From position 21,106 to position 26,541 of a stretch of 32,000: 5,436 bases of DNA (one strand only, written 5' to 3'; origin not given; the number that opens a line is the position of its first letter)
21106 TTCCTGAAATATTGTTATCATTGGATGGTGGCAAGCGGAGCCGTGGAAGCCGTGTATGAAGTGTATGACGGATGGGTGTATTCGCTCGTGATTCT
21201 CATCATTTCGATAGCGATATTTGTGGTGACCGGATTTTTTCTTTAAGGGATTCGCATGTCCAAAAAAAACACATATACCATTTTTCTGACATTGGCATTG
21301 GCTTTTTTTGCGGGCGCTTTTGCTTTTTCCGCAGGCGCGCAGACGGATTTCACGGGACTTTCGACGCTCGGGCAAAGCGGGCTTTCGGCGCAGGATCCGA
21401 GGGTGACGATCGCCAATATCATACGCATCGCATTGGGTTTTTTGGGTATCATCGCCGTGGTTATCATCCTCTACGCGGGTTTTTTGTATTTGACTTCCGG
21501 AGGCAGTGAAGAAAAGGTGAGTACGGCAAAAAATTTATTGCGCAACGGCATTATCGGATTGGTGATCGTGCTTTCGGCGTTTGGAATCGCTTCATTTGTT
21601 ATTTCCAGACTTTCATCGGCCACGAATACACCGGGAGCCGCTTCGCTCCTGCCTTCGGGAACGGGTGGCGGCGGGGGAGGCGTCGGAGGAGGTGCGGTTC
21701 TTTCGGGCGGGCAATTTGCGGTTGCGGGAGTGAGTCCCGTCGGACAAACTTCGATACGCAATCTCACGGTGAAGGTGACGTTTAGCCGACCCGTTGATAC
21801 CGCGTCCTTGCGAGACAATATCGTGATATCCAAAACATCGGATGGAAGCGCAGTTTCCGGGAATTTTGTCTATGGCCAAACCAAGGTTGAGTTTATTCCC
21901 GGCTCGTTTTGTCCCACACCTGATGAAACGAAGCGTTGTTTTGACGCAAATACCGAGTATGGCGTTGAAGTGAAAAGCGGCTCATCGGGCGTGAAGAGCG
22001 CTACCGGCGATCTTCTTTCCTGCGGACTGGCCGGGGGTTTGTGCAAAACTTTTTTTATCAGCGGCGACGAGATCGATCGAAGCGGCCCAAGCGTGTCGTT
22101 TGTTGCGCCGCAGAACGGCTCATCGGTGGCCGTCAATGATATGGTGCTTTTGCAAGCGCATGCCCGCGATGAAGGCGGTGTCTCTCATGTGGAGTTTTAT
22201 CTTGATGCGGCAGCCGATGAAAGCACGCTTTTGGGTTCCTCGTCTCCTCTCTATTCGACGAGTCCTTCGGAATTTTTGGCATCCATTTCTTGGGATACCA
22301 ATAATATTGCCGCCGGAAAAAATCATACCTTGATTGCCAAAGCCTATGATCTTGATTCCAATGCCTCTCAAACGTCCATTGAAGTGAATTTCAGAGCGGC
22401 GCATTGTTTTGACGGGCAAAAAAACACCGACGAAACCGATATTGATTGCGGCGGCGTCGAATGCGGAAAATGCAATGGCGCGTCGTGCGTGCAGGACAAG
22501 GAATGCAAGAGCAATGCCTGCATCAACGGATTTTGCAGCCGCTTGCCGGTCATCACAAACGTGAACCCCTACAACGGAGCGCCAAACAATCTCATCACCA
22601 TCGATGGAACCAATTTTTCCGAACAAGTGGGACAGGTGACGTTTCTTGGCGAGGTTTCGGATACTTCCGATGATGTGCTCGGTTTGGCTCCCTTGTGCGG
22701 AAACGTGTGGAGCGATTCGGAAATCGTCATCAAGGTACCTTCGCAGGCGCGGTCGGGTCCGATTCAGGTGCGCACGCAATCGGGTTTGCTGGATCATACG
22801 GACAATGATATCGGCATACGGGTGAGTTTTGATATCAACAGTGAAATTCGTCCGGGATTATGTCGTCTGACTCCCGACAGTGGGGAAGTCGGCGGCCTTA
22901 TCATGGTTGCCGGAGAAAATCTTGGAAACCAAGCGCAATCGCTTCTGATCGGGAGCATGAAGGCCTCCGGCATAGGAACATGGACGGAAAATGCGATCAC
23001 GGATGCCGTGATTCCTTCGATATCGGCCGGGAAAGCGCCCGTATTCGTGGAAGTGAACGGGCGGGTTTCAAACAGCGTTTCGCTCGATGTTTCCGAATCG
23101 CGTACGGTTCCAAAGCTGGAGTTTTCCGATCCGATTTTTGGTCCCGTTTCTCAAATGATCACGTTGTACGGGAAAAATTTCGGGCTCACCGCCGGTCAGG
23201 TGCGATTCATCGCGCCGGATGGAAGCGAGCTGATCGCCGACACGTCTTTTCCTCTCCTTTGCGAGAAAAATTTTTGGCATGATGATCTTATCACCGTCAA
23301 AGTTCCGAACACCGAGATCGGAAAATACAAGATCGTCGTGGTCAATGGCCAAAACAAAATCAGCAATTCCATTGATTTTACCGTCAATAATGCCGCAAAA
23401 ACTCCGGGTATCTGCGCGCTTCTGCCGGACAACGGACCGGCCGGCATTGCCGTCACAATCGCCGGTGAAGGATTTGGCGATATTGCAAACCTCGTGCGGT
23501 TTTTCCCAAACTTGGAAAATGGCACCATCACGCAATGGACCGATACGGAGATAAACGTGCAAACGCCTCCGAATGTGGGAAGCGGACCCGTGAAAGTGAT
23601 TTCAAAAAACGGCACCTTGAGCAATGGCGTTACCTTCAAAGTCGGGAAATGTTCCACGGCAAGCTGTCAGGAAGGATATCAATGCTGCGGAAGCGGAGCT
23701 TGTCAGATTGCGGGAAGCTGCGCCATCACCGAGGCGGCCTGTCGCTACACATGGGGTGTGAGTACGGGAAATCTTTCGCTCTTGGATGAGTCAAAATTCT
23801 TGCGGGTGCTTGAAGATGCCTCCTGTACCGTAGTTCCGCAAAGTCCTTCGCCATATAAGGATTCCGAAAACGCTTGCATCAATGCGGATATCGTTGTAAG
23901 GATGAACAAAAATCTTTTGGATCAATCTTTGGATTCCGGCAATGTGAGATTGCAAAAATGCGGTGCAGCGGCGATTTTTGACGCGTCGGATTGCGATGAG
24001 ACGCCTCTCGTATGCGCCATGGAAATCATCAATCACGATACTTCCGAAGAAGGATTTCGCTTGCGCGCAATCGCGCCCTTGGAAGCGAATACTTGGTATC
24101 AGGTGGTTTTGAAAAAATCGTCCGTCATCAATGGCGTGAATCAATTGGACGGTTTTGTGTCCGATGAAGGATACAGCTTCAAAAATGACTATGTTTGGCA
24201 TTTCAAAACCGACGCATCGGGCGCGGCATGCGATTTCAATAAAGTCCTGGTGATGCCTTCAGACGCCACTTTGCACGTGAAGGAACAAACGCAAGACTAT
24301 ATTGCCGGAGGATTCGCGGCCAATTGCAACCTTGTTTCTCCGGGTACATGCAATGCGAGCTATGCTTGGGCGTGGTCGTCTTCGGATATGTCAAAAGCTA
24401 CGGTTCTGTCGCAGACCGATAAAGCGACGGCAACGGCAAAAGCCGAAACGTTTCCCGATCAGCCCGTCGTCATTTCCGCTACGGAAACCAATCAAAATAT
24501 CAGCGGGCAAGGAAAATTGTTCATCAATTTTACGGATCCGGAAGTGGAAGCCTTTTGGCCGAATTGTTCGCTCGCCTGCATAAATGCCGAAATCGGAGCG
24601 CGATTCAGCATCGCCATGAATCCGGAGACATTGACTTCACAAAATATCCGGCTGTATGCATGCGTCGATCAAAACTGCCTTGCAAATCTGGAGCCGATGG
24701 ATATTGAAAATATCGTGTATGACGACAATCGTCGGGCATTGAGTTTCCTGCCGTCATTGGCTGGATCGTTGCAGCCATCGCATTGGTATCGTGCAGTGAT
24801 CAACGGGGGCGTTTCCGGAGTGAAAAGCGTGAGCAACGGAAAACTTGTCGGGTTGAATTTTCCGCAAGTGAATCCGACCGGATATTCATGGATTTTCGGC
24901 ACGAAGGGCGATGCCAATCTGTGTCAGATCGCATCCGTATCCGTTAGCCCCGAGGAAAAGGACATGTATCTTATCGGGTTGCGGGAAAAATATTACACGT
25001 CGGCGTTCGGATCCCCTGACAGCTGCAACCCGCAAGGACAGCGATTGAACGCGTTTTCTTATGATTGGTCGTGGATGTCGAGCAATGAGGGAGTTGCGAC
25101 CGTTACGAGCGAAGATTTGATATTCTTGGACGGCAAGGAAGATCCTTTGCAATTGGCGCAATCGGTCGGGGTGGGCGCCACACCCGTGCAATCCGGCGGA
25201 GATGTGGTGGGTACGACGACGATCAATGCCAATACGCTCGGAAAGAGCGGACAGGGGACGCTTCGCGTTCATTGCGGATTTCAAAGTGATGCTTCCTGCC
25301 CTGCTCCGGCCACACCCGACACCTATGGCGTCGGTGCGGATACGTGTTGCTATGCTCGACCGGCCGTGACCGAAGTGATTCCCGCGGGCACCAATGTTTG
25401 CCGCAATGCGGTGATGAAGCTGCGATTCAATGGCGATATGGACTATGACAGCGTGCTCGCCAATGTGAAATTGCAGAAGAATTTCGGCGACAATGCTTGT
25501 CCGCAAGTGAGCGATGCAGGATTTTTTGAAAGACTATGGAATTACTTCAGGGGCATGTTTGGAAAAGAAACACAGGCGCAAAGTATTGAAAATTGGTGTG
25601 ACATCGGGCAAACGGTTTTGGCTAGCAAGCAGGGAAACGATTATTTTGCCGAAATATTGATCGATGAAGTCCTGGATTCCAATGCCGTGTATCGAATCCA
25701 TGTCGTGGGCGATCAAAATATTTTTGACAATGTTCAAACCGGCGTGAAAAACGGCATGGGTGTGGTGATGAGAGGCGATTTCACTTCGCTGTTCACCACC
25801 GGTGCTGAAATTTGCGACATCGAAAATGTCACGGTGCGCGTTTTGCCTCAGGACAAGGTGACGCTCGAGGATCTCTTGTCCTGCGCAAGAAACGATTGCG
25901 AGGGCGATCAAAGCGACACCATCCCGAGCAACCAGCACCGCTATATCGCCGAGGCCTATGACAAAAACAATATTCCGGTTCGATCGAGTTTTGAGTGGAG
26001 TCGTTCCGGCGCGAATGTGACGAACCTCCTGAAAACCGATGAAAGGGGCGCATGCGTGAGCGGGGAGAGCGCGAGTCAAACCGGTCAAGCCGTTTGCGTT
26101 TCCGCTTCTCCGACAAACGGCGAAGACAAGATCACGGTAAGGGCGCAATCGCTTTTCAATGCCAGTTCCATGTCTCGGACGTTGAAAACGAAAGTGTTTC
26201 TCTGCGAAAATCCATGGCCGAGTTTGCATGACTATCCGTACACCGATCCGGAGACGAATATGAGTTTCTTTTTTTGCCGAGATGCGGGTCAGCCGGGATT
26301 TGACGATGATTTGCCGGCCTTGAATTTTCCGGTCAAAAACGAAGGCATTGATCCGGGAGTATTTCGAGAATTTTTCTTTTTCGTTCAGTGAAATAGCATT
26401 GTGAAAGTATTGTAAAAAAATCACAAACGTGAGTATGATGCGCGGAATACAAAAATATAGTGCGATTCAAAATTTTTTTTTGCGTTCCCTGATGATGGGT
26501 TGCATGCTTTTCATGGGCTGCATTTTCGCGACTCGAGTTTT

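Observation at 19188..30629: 11.4-kb co-directional locus of six exported proteins built around pilin-like anchors: candidate undescribed cell-surface attachment or envelope system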

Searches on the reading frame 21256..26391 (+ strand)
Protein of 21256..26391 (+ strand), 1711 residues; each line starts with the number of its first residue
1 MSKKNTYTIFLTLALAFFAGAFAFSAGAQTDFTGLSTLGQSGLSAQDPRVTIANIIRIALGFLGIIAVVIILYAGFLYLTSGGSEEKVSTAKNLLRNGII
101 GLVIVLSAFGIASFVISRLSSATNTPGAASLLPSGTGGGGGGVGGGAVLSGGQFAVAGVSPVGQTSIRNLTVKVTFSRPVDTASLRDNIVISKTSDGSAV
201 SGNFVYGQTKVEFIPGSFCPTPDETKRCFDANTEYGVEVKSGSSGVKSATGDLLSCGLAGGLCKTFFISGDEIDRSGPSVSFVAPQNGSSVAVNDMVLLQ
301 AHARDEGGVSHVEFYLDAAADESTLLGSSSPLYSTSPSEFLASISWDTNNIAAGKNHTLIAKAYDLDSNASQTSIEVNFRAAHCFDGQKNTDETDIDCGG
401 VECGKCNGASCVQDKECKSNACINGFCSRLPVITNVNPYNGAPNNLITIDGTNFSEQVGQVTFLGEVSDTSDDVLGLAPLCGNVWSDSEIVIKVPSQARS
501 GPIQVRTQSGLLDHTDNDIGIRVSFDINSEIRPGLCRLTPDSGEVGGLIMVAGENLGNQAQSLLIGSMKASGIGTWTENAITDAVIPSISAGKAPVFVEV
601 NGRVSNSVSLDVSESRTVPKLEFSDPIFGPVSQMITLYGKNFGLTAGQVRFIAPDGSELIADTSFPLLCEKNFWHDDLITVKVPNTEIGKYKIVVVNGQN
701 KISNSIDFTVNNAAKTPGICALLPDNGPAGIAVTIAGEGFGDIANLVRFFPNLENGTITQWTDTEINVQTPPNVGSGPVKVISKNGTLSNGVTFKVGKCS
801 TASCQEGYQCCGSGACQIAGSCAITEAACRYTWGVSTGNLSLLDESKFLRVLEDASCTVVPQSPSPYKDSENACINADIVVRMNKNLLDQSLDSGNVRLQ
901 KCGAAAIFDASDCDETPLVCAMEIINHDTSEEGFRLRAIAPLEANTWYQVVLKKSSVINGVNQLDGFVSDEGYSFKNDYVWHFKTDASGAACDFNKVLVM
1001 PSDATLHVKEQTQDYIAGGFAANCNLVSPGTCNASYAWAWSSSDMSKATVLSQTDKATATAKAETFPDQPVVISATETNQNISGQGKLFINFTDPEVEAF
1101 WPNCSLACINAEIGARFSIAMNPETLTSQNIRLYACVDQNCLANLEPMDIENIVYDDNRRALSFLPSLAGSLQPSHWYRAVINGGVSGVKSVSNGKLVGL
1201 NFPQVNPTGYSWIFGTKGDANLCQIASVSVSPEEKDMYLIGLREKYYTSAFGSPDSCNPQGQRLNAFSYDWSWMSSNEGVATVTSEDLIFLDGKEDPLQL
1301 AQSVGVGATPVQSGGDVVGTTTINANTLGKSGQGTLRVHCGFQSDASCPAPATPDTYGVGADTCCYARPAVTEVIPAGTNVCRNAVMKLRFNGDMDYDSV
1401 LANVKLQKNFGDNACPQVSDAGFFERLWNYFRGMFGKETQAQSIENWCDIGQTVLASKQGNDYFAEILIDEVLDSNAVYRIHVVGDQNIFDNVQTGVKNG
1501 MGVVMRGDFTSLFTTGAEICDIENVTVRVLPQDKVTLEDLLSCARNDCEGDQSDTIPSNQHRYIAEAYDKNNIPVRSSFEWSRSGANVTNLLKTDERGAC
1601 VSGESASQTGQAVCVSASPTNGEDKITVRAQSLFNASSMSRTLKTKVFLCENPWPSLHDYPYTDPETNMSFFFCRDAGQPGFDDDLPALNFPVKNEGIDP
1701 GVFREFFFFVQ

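Call 4: search_protein_families(library=pfam, proteins=[window:21256-26391:+], max_evalue=0.01)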
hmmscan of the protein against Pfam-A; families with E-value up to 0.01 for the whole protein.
window:21256-26391:+ (1711 aa): 4 families
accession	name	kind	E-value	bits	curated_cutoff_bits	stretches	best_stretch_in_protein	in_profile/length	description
PF01833.30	TIG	-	3.2e-22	78.7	20.9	4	431-509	1-72/84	IPT/TIG domain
PF13205.12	Big_5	-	8.1e-20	72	23.6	1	155-252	6-93/105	Bacterial Ig-like domain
PF17957.7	Big_7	-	1.3e-10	42.2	24.1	1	278-359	1-68/70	Bacterial Ig domain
PF18895.5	T4SS_pilin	-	6.2e-09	36.2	26.6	1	51-115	8-71/71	Type IV secretion system pilin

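Call 6: search_protein_families(library=ncbifam, proteins=[window:21256-26391:+], max_evalue=0.01)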
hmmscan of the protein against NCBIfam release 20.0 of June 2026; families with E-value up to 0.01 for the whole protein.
window:21256-26391:+ (1711 aa): 2 families
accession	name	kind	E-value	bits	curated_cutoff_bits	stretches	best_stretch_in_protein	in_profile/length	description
NF045849.1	ICE_MMCAP2_0565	equivalog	1.7e-08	34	40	1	52-117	13-78/80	Mbov_0395 family pilin-like conjugal transfer protein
NF058597.1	CoaZ_rpt_PGGG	domain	0.0012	18.8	30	0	431-465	3-39/88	choice-of-anchor Z repeating domain-containing protein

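Call 92: search_solved_structures(query=window:21256-26391:+, max_evalue=0.01)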
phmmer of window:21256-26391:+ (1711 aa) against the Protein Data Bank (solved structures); distinct sequences matched with E-value up to 0.01: 0.

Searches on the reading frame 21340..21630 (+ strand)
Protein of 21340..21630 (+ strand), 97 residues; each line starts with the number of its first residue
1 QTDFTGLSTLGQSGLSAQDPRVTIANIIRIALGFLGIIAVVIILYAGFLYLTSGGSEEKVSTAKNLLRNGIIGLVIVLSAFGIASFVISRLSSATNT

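Call 73: search_protein_representatives(protein=window:21340-21630:+)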
Query: 97 residues. Proteins with E-value up to 0.001 (for the whole library): 30597; up to 1e-10: 5756; up to 1e-30: 13. The best 150 are listed.
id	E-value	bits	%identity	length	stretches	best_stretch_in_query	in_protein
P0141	2.4e-48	177.7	100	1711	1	1-97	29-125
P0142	1.2e-47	175.5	37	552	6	22-94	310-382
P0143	1.2e-42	159.5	37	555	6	25-87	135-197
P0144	1.0e-40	153.3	35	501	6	10-89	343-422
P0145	1.0e-39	150.2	36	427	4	21-86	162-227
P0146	8.6e-38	144.0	35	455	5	24-90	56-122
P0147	6.1e-37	141.3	32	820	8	17-93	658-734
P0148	7.3e-34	131.5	43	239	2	9-97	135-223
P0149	1.1e-32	127.8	34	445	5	23-94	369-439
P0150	6.7e-32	125.2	43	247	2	15-95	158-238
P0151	2.3e-31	123.6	31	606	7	18-86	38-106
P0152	4.5e-31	122.6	41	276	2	16-95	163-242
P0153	5.7e-31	122.3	43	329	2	12-95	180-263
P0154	3.4e-30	119.8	45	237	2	17-94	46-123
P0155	1.1e-29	118.1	31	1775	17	24-90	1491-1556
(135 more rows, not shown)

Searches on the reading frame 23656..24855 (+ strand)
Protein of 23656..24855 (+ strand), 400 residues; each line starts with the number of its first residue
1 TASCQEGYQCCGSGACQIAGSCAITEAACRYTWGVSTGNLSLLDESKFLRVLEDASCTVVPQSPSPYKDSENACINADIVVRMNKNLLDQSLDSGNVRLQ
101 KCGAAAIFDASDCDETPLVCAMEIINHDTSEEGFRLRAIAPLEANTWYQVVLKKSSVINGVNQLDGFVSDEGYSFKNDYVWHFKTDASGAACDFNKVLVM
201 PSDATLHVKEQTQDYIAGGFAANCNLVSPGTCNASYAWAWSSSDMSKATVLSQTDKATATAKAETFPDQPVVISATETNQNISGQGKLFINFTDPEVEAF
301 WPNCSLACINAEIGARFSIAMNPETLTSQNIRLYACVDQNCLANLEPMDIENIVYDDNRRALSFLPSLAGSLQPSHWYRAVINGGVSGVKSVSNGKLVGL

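Call 41: search_protein_families(library=pfam, proteins=[window:23656-24855:+], max_evalue=1)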
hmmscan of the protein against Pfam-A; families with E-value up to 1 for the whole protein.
window:23656-24855:+ (400 aa): 1 family
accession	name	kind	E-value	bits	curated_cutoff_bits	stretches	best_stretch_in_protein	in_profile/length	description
PF13205.12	Big_5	-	5.4e-09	37.2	23.6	2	308-388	20-89/105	Bacterial Ig-like domain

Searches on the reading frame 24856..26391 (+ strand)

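Call 41: search_protein_families(library=pfam, proteins=[window:24856-26391:+], max_evalue=1)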
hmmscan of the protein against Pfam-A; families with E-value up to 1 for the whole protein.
window:24856-26391:+ (511 aa): 1 family
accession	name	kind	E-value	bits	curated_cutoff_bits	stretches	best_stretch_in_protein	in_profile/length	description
PF13205.12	Big_5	-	0.0085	17.2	23.6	1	168-216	4-54/105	Bacterial Ig-like domain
